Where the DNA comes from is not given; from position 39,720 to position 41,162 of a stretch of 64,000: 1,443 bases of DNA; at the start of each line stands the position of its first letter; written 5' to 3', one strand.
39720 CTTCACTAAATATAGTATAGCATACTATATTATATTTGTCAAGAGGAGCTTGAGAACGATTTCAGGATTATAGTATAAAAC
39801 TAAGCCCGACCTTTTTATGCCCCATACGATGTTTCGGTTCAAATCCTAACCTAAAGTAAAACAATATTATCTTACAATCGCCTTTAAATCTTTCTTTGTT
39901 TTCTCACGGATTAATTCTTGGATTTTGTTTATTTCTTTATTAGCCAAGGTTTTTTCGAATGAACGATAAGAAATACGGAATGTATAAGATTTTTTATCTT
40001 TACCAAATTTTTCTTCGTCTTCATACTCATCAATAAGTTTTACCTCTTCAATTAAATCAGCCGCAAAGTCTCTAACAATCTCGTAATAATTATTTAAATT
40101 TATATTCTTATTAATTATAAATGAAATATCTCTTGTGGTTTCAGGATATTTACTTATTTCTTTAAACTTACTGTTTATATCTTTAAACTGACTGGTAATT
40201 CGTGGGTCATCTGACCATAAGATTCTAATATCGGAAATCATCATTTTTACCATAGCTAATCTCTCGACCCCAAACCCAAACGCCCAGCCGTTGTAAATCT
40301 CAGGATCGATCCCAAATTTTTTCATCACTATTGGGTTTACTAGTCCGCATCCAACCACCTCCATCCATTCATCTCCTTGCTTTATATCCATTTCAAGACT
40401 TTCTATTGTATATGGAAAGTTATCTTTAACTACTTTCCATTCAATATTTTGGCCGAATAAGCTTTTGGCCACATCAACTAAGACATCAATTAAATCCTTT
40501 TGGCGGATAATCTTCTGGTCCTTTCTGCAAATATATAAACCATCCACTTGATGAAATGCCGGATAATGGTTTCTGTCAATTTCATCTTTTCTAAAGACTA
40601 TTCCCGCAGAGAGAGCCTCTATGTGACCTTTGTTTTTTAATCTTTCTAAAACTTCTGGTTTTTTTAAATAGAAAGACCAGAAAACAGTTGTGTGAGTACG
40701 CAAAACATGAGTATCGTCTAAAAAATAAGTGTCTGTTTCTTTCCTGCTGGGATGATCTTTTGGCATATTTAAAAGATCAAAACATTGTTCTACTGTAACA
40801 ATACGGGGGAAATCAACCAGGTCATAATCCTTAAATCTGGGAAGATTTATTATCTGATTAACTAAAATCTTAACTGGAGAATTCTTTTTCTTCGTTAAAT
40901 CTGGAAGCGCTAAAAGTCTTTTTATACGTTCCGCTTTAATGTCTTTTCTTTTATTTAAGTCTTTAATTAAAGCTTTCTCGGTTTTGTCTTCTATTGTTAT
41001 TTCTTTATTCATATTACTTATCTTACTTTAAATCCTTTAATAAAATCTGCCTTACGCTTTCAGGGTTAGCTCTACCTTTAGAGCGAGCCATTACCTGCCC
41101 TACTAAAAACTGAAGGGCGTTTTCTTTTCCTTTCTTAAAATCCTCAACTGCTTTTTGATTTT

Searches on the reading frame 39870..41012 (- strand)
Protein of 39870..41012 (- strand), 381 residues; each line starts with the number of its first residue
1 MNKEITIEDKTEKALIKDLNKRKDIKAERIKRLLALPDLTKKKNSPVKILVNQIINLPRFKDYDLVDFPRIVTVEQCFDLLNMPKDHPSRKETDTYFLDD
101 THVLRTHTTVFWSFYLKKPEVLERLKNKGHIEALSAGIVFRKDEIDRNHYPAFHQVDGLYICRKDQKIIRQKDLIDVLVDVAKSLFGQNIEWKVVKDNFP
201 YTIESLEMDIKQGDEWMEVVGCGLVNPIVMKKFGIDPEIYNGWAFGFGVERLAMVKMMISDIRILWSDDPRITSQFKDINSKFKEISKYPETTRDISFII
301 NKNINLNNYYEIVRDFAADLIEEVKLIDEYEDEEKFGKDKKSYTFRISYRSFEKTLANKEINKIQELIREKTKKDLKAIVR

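Call 5: search_protein_families(library=pfam, proteins=[window:39870-41012:-], max_evalue=10)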
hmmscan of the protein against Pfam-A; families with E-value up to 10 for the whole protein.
window:39870-41012:- (381 aa): 3 families
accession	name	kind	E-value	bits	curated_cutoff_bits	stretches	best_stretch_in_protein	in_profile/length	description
PF01409.25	tRNA-synt_2d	-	1.5e-55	188.8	19.8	1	39-276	11-246/246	tRNA synthetases class II core domain (F)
PF03147.19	FDX-ACB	-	1.4e-23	83.6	31.1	1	287-381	1-94/94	Ferredoxin-fold anticodon binding domain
PF08771.16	FRB_dom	-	0.066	13.9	24.7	1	266-318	24-76/99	FKBP12-rapamycin binding domain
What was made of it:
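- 39867..41012 (-): Mitochondrial-type single-chain PheRS (catalytic core plus FDX-ACB anticodon-binding domain), the presumed functional replacement of pheST. It is inserted with about 1 kb of ORF-poor DNA between gatB and the convergent miaA. Pfam PF01409 and PF03147 (call 5).
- On Mitochondrial-type monomeric PheRS (TIGR00469), for the gene at 39867-41012: PF01409 at 1.5e-55 and PF03147 at 1.4e-23 (call 5).
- Checked: The 381-aa protein at 39867-41012 (-) is a single-chain PheRS with tRNA-synt_2d and FDX-ACB domains (call 5).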

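Call 6: search_protein_families(library=ncbifam, proteins=[window:39870-41012:-], max_evalue=10)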
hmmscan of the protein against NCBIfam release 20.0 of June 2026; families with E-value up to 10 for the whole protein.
window:39870-41012:- (381 aa): 6 families
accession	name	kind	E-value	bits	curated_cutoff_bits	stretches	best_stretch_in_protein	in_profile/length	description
NF051887.1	PheS_related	equivalog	3.1e-73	246.9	300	1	38-371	3-345/349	PheS-related mystery ligase SrmL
TIGR00469.1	pheS_mito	equivalog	3.2e-71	240.3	258.35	2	188-374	255-445/451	phenylalanine--tRNA ligase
TIGR00468.1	pheS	equivalog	9.4e-53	179.5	237.45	1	7-277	36-323/324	phenylalanine--tRNA ligase subunit alpha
NF003210.0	PRK04172.1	equivalog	3.1e-33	115.4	350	2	102-271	332-486/496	phenylalanine--tRNA ligase subunit alpha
TIGR00472.1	pheT_bact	equivalog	1.2e-22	80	402.65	1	273-381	692-798/798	phenylalanine--tRNA ligase subunit beta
TIGR00470.1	sepS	equivalog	1.7e-07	30.1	380.65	1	211-292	289-368/533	O-phosphoserine--tRNA ligase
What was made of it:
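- On Mitochondrial-type monomeric PheRS (TIGR00469), for the gene at 39867-41012: 240.3 bits (call 6).
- On PheS-related ligase SrmL (NF051887), for the gene at 39867-41012: 246.9 bits (call 6).
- The monomeric protein's best NCBIfam hit is SrmL, at 246.9 bits (call 6). The score is below the SrmL cut-off of 300 and almost equal to the pheS_mito score of 240.3 (call 6).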

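Call 19: find_homologous_proteins(query=window:39870-41012:-, max_evalue=1e-20)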
Query window:39870-41012:- (381 aa): 3858 proteins with E <= 1e-20 among 7490 candidates; the best 120 are listed.
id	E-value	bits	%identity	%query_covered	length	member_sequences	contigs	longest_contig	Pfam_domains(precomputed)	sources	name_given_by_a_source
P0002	3.7e-249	844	100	100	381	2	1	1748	PF03147.20,PF01409.26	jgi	jgi:phenylalanyl-tRNA synthetase alpha chain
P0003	9.2e-202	688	81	100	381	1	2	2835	PF03147.20,PF01409.26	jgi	-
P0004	6.1e-200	682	79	100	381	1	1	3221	PF03147.20,PF01409.26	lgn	-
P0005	1.2e-196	671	77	100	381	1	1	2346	PF03147.20,PF01409.26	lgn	-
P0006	1.9e-196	671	79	100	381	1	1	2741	PF03147.20,PF01409.26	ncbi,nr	ncbi:MAG: hypothetical protein E4H47_01815 [Parcubacteria group bacterium]|nr:MAG: hypothetical prot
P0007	3.9e-196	670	76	100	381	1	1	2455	PF03147.20,PF01409.26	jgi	jgi:phenylalanyl-tRNA synthetase alpha chain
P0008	4.4e-196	669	78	100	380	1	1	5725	PF03147.20,PF01409.26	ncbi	ncbi:MAG: hypothetical protein ABH831_02525 [Candidatus Nealsonbacteria bacterium]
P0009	9.6e-196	668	77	100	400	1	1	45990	PF03147.20,PF01409.26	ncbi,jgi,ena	ncbi:MAG: hypothetical protein WC499_01990 [Patescibacteria group bacterium]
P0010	1.6e-195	668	78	99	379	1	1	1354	PF03147.20,PF01409.26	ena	-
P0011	6.6e-195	666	78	100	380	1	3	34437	PF03147.20,PF01409.26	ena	-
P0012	4.0e-194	663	78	100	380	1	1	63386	PF03147.20,PF01409.26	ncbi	ncbi:MAG: hypothetical protein ABH841_00485 [Candidatus Nealsonbacteria bacterium]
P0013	4.3e-194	663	77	100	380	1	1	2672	PF03147.20,PF01409.26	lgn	-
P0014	6.7e-194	662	76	100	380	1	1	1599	PF03147.20,PF01409.26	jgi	-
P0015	8.1e-194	662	77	100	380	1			PF03147.20,PF01409.26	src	-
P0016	1.4e-193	661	77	100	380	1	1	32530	PF03147.20,PF01409.26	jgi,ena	-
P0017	3.0e-193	660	77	100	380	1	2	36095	PF03147.20,PF01409.26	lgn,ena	-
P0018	5.7e-193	659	75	100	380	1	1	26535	PF03147.20,PF01409.26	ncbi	-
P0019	7.2e-193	659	77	100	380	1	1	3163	PF03147.20,PF01409.26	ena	-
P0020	7.6e-193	659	77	100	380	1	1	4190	PF03147.20,PF01409.26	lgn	-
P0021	1.1e-192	658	76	100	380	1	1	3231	PF03147.20,PF01409.26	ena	-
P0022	1.3e-192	658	77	100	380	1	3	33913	PF03147.20,PF01409.26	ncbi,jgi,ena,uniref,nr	ncbi:hypothetical protein COS61_01400 [Candidatus Wolfebacteria bacterium CG03_land_8_20_14_0_80_40_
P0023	1.6e-192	658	76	100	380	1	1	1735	PF03147.20,PF01409.26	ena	-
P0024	1.8e-192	658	77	100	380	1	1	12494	PF03147.20,PF01409.26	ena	-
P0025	2.3e-192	657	76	100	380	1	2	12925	PF03147.20,PF01409.26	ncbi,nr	ncbi:hypothetical protein KJ969_02040 [Patescibacteria group bacterium]|nr:hypothetical protein [Pat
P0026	2.9e-192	657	76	100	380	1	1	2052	PF03147.20,PF01409.26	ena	-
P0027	3.1e-192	657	77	100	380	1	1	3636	PF03147.20,PF01409.26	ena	-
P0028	3.5e-192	657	77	100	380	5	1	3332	PF03147.20,PF01409.26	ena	-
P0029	7.1e-192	656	76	100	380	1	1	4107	PF03147.20,PF01409.26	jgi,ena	-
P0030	8.5e-192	655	76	100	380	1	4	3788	PF03147.20,PF01409.26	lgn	-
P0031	1.0e-191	655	77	100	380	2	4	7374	PF03147.20,PF01409.26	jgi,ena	-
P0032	1.9e-191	654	77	100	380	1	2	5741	PF03147.20,PF01409.26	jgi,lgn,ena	-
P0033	2.1e-191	654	77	100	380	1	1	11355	PF03147.20,PF01409.26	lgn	-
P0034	2.3e-191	654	76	100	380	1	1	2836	PF03147.20,PF01409.26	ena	-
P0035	3.5e-191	653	76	100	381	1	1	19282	PF03147.20,PF01409.26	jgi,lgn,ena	-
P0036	6.5e-191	652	76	100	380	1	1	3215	PF03147.20,PF01409.26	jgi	-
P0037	7.8e-191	652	76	100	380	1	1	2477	PF03147.20,PF01409.26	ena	-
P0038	7.9e-191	652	76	100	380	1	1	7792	PF03147.20,PF01409.26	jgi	jgi:phenylalanyl-tRNA synthetase alpha chain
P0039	1.1e-190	652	76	100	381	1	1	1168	PF03147.20,PF01409.26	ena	-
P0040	1.2e-190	652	76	100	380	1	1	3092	PF03147.20,PF01409.26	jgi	jgi:phenylalanyl-tRNA synthetase alpha chain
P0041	1.7e-190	651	75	99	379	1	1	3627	PF03147.20,PF01409.26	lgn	-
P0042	2.3e-190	651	76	100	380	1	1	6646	PF03147.20,PF01409.26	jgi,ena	-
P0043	2.8e-190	650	76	100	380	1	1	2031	PF03147.20,PF01409.26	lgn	-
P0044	3.4e-190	650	76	100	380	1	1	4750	PF03147.20,PF01409.26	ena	-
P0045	3.9e-190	650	76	100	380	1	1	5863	PF03147.20,PF01409.26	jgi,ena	-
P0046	4.5e-190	650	76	100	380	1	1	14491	PF03147.20,PF01409.26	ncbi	-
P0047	5.3e-190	649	75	100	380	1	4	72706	PF03147.20,PF01409.26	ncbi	-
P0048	8.6e-190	649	76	100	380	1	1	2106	PF03147.20,PF01409.26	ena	-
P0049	9.4e-190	649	76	100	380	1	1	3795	PF03147.20,PF01409.26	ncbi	-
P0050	1.1e-189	648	76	100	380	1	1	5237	PF03147.20,PF01409.26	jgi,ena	-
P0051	2.0e-189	648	76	100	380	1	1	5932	PF03147.20,PF01409.26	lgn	-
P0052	2.1e-189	647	75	100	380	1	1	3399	PF03147.20,PF01409.26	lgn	-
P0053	2.3e-189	647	76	100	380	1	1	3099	PF03147.20,PF01409.26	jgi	-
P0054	2.5e-189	647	75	100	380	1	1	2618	PF03147.20,PF01409.26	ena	-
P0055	2.7e-189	647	75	100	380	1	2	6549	PF03147.20,PF01409.26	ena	-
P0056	2.8e-189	647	75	100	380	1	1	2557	PF03147.20,PF01409.26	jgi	jgi:phenylalanyl-tRNA synthetase alpha chain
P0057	5.1e-189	646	75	100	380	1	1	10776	PF03147.20,PF01409.26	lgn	-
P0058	5.3e-189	646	75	99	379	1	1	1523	PF03147.20,PF01409.26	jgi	jgi:phenylalanyl-tRNA synthetase alpha chain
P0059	7.5e-189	646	74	100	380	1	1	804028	PF03147.20,PF01409.26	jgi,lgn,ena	-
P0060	8.5e-189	645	75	100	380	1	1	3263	PF03147.20,PF01409.26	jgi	-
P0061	8.9e-189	645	75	100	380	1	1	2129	PF03147.20,PF01409.26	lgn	-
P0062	9.5e-189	645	75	100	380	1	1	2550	PF03147.20,PF01409.26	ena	-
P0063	1.0e-188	645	75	100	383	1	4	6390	PF03147.20,PF01409.26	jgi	-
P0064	1.1e-188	645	75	100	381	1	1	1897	PF03147.20,PF01409.26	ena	-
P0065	1.2e-188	645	75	100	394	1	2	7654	PF03147.20,PF01409.26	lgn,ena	-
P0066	1.3e-188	645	73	100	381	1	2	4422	PF03147.20,PF01409.26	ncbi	-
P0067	1.6e-188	645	76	100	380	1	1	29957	PF03147.20,PF01409.26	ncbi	-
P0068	2.1e-188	644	75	100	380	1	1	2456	PF03147.20,PF01409.26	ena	-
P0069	2.3e-188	644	75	100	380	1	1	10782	PF03147.20,PF01409.26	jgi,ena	-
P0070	2.5e-188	644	74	100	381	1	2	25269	PF03147.20,PF01409.26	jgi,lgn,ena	-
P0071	2.8e-188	644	76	100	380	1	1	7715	PF03147.20,PF01409.26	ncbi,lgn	ncbi:MAG: hypothetical protein ABIJ84_01860 [bacterium]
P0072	3.2e-188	644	77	100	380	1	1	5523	PF03147.20,PF01409.26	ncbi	ncbi:MAG: hypothetical protein ABIC04_04155 [Nanoarchaeota archaeon]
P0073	4.2e-188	643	75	100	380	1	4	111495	PF03147.20,PF01409.26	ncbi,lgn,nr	ncbi:hypothetical protein KKE19_00805 [Patescibacteria group bacterium]|nr:hypothetical protein [Pat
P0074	4.2e-188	643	75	100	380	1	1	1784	PF03147.20,PF01409.26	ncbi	-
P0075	4.2e-188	643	75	100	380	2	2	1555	PF03147.20,PF01409.26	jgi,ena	-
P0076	4.6e-188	643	74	100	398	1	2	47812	PF03147.20,PF01409.26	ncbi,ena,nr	ncbi:MAG TPA: hypothetical protein VMW21_00065 [Patescibacteria group bacterium]|nr:hypothetical pro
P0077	4.7e-188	643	75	100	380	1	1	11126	PF03147.20,PF01409.26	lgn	-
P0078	4.8e-188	643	76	100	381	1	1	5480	PF03147.20,PF01409.26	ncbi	-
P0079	5.4e-188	643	74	99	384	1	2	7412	PF03147.20,PF01409.26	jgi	jgi:phenylalanyl-tRNA synthetase alpha chain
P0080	6.8e-188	643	74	100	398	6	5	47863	PF03147.20,PF01409.26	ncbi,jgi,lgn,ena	-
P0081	1.1e-187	642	76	100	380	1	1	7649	PF03147.20,PF01409.26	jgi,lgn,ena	-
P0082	1.4e-187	642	74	99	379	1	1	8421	PF03147.20,PF01409.26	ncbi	ncbi:MAG: hypothetical protein ABIB55_02770 [Candidatus Nealsonbacteria bacterium]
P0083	1.5e-187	641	75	100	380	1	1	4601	PF03147.20,PF01409.26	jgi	-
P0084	1.9e-187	641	77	96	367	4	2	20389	PF03147.20,PF01409.26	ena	-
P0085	1.9e-187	641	74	100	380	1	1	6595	PF03147.20,PF01409.26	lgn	-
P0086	2.1e-187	641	76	100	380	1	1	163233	PF03147.20,PF01409.26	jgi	-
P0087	2.3e-187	641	73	100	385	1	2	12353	PF03147.20,PF01409.26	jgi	jgi:phenylalanyl-tRNA synthetase alpha chain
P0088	2.6e-187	641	73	100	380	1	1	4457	PF03147.20,PF01409.26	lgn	-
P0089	2.7e-187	641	74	100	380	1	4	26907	PF03147.20,PF01409.26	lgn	-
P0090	2.7e-187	641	75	100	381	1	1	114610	PF03147.20,PF01409.26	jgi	jgi:phenylalanyl-tRNA synthetase alpha chain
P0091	2.8e-187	640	75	100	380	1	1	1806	PF03147.20,PF01409.26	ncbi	-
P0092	4.2e-187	640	73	100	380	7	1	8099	PF03147.20,PF01409.26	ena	-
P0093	4.6e-187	640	73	100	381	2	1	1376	PF03147.20,PF01409.26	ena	-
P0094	5.4e-187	640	75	99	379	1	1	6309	PF03147.20,PF01409.26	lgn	-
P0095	6.5e-187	639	75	100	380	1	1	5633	PF03147.20,PF01409.26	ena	-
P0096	6.5e-187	639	74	99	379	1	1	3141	PF03147.20,PF01409.26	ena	-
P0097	7.2e-187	639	73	100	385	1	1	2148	PF03147.20,PF01409.26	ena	-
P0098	7.3e-187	639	74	100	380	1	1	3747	PF03147.20,PF01409.26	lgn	-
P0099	9.5e-187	639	73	100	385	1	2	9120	PF03147.20,PF01409.26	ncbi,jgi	-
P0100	9.9e-187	639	74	100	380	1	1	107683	PF03147.20,PF01409.26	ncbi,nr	ncbi:MAG: hypothetical protein PHI53_02745 [Candidatus Pacebacteria bacterium]|nr:hypothetical prote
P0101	1.1e-186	638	74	100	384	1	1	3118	PF03147.20,PF01409.26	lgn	-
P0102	1.2e-186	638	74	100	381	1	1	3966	PF03147.20,PF01409.26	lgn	-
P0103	1.3e-186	638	76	100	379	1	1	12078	PF03147.20,PF01409.26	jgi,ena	-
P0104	1.3e-186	638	74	100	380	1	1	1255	PF03147.20,PF01409.26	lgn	-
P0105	1.7e-186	638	74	100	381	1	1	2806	PF03147.20,PF01409.26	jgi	-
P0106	1.7e-186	638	76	100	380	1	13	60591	PF03147.20,PF01409.26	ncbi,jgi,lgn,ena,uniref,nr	ncbi:MAG: hypothetical protein A2896_02590 [Candidatus Nealsonbacteria bacterium RIFCSPLOWO2_01_FULL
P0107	1.9e-186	638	76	100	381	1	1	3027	PF03147.20,PF01409.26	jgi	-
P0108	2.5e-186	637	74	99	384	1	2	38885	PF03147.20,PF01409.26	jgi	jgi:phenylalanyl-tRNA synthetase alpha chain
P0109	2.8e-186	637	75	100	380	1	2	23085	PF03147.20,PF01409.26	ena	-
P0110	3.0e-186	637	75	100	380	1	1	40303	PF03147.20,PF01409.26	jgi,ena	-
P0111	3.0e-186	637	74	100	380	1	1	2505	PF03147.20,PF01409.26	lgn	-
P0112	3.0e-186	637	74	100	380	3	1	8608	PF03147.20,PF01409.26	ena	-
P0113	3.1e-186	637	74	100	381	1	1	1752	PF03147.20,PF01409.26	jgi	jgi:phenylalanyl-tRNA synthetase alpha chain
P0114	3.2e-186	637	75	100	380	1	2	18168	PF03147.20,PF01409.26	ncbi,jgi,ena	-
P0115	4.7e-186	636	75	100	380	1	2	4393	PF03147.20,PF01409.26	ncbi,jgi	jgi:phenylalanyl-tRNA synthetase alpha chain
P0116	5.1e-186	636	75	100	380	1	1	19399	PF03147.20,PF01409.26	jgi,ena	-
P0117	5.2e-186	636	73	100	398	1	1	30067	PF03147.20,PF01409.26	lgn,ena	-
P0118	5.7e-186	636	73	100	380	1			PF03147.20,PF01409.26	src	-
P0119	5.8e-186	636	75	100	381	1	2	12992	PF03147.20,PF01409.26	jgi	jgi:phenylalanyl-tRNA synthetase alpha chain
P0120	7.0e-186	636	73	100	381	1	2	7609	PF03147.20,PF01409.26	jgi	jgi:phenylalanyl-tRNA synthetase alpha chain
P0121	7.9e-186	636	73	100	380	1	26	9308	PF03147.20,PF01409.26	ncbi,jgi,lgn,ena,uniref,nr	ncbi:MAG: hypothetical protein A2312_04590 [Candidatus Staskawiczbacteria bacterium RIFOXYB2_FULL_32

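Call 20: find_encoding_contigs(protein=P0012, flank=10000, max_places=2)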
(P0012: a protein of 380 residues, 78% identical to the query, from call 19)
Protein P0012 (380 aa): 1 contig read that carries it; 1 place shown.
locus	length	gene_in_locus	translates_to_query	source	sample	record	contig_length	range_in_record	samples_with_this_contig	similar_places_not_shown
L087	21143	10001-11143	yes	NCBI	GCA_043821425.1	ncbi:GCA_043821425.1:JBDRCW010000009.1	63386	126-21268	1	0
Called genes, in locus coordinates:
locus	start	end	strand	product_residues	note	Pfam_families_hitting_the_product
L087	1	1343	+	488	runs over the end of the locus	PF00933:Glyco_hydro_3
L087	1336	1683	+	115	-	PF01258:zf-dskA_traR (weak)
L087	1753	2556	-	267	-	PF13276:HTH_21 (weak), PF00665:rve, PF13683:rve_3, PF13333:rve_2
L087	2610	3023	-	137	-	PF20310:HTH_Tnp_2 (weak)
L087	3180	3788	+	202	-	-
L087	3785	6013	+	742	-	PF00403:HMA, PF00122:E1-E2_ATPase, PF00702:Hydrolase, PF08282:Hydrolase_3 (faint)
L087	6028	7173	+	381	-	-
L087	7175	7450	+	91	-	-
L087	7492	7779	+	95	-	-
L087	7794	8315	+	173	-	-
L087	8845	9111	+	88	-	-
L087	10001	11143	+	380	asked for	PF01409:tRNA-synt_2d, PF03147:FDX-ACB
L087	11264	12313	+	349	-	PF04055:Radical_SAM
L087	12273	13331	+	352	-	-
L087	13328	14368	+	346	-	PF04055:Radical_SAM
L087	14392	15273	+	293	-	PF04055:Radical_SAM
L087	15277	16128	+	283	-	PF01073:3Beta_HSD, PF01370:Epimerase, PF02719:Polysacc_synt_2, PF04321:RmlD_sub_bind, PF05368:NmrA, PF07993:NAD_binding_4, PF13460:NAD_binding_10, PF16363:GDP_Man_Dehyd, +1 more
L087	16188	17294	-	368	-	PF01409:tRNA-synt_2d, PF03147:FDX-ACB (weak)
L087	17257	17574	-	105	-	-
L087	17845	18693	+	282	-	PF00753:Lactamase_B, PF12706:Lactamase_B_2 (weak)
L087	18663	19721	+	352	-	PF13207:AAA_17 (weak), PF00406:ADK (weak)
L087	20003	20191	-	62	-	PF00830:Ribosomal_L28 (weak)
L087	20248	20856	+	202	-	PF02163:Peptidase_M50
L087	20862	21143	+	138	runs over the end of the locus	PF00164:Ribosom_S12_S23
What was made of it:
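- On PheS-related ligase SrmL (NF051887), for the gene at 39867-41012: A more divergent second copy beside radical-SAM genes in L087 may be the true SrmL type (call 20).
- One Nealsonbacteria contig has two monomeric-type genes, one of them beside radical-SAM genes (call 20).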

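Call 21: find_encoding_contigs(protein=P0009, flank=10000, max_places=2)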
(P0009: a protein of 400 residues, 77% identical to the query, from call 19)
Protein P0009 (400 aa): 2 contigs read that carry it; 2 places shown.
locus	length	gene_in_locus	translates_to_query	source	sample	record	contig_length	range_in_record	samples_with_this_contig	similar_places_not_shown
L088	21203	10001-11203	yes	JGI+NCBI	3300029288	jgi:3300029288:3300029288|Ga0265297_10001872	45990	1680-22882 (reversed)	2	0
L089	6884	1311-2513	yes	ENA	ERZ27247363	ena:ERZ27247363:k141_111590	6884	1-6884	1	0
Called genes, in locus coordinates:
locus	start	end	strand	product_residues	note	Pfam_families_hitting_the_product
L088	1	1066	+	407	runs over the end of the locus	PF12704:MacB_PCD, PF02687:FtsX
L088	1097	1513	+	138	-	PF18914:DUF5666 (weak)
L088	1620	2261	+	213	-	-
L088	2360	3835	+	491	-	-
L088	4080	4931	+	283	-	PF01026:TatD_DNase, PF01979:Amidohydro_1 (weak)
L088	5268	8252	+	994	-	PF00580:UvrD-helicase, PF13245:AAA_19, PF13087:AAA_12 (faint), PF13361:UvrD_C, PF13538:UvrD_C_2 (faint), PF12705:PDDEXK_1, PF01930:Cas_Cas4 (weak)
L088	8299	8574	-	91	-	-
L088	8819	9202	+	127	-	-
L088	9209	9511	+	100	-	PF01541:GIY-YIG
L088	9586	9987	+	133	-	PF01588:tRNA_bind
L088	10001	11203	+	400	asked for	PF01409:tRNA-synt_2d, PF03147:FDX-ACB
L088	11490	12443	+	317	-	PF00294:PfkB, PF08543:Phos_pyr_kin (weak)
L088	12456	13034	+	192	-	PF06130:PTAC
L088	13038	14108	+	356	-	PF00535:Glycos_transf_2, PF10111:Glyco_tranf_2_2 (weak), PF13641:Glyco_tranf_2_3, PF13632:Glyco_trans_2_3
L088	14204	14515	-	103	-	PF03819:MazG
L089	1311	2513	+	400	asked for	PF01409:tRNA-synt_2d, PF03147:FDX-ACB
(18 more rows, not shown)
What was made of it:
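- Some relatives place a separate tRNA_bind gene next to the monomeric PheRS, so trans-acting tRNA-binding modules do occur in this group (call 21).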

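Call 25: find_encoding_contigs(protein=P0003, flank=10000, max_places=3)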
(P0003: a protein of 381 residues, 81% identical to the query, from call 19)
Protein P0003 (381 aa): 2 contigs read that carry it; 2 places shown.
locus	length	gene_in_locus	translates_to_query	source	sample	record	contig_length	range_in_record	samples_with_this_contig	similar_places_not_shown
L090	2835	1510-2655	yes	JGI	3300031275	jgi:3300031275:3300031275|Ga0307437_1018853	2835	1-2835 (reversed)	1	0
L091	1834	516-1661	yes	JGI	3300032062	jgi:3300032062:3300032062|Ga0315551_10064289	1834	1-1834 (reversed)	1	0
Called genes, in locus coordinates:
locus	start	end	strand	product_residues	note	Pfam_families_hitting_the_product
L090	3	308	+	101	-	?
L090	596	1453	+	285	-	PF01073:3Beta_HSD, PF01370:Epimerase, PF02719:Polysacc_synt_2, PF04321:RmlD_sub_bind, PF05368:NmrA (weak), PF07993:NAD_binding_4 (faint), PF13460:NAD_binding_10, PF16363:GDP_Man_Dehyd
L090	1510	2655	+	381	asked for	PF01409:tRNA-synt_2d, PF03147:FDX-ACB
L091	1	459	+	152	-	?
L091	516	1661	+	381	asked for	PF01409:tRNA-synt_2d, PF03147:FDX-ACB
